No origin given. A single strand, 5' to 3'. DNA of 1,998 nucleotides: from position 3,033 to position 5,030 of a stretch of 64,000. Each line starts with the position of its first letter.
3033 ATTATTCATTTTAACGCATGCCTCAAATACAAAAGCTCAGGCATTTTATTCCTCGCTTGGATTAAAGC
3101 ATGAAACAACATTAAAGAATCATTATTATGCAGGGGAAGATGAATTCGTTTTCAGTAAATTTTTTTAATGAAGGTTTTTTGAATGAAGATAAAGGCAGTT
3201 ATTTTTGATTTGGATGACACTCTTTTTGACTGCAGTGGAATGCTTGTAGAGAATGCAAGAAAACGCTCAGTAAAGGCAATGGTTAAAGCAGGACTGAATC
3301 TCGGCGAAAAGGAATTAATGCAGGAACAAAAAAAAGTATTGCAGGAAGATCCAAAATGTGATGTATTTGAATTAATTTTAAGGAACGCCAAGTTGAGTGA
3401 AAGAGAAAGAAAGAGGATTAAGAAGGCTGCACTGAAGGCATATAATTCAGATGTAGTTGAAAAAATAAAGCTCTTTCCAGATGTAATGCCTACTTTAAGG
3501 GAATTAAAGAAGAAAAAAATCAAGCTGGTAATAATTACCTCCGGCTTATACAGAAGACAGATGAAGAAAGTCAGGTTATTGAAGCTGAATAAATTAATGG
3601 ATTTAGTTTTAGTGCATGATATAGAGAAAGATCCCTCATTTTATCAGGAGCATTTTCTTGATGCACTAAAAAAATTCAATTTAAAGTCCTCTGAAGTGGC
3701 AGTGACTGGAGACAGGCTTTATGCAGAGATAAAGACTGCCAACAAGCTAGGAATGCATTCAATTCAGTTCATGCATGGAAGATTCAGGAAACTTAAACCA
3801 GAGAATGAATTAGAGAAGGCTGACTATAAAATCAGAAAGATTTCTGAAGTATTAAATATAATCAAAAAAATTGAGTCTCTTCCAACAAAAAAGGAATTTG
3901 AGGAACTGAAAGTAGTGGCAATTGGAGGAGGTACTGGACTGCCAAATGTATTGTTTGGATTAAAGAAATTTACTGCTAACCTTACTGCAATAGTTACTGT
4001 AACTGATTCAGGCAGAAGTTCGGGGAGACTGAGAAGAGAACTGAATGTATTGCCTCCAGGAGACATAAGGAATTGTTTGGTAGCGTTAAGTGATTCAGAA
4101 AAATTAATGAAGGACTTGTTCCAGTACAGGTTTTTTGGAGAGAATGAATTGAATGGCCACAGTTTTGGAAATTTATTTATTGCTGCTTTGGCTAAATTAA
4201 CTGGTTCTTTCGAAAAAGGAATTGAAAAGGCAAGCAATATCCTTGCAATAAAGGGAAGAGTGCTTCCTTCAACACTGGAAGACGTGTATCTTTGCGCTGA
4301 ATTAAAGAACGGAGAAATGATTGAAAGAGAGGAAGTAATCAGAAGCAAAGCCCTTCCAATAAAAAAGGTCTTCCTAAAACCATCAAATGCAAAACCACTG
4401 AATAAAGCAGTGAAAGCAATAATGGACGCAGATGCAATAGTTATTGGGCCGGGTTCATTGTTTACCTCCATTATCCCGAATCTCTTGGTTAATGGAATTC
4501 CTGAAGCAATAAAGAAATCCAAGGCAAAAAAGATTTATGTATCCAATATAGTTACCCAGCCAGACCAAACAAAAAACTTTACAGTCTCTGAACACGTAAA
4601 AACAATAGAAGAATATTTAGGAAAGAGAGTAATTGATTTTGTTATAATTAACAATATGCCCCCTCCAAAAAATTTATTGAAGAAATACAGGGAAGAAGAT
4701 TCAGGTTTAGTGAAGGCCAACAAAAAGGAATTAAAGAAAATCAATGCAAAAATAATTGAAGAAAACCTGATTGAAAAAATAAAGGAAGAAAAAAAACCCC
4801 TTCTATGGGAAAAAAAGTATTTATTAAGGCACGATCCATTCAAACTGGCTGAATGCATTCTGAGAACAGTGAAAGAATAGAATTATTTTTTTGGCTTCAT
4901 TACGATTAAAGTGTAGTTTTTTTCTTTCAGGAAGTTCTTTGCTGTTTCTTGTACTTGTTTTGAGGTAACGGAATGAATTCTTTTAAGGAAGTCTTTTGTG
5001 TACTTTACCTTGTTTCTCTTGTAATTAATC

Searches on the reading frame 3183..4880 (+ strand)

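Call 27: search_protein_families(library=pfam, proteins=[window:3183-4880:+], max_evalue=0.00001)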
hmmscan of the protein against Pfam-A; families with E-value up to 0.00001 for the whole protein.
window:3183-4880:+ (565 aa): 3 families
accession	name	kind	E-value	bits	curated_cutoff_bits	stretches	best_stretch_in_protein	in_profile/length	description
PF01933.23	CofD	-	1.4e-112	376.1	30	1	244-530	1-290/290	2-phospho-L-lactate transferase CofD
PF13419.12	HAD_2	-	9.9e-20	71.8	23.8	1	6-194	1-176/178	Haloacid dehalogenase-like hydrolase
PF00702.32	Hydrolase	-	4.2e-19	70.1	26.4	1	3-190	1-191/191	haloacid dehalogenase-like hydrolase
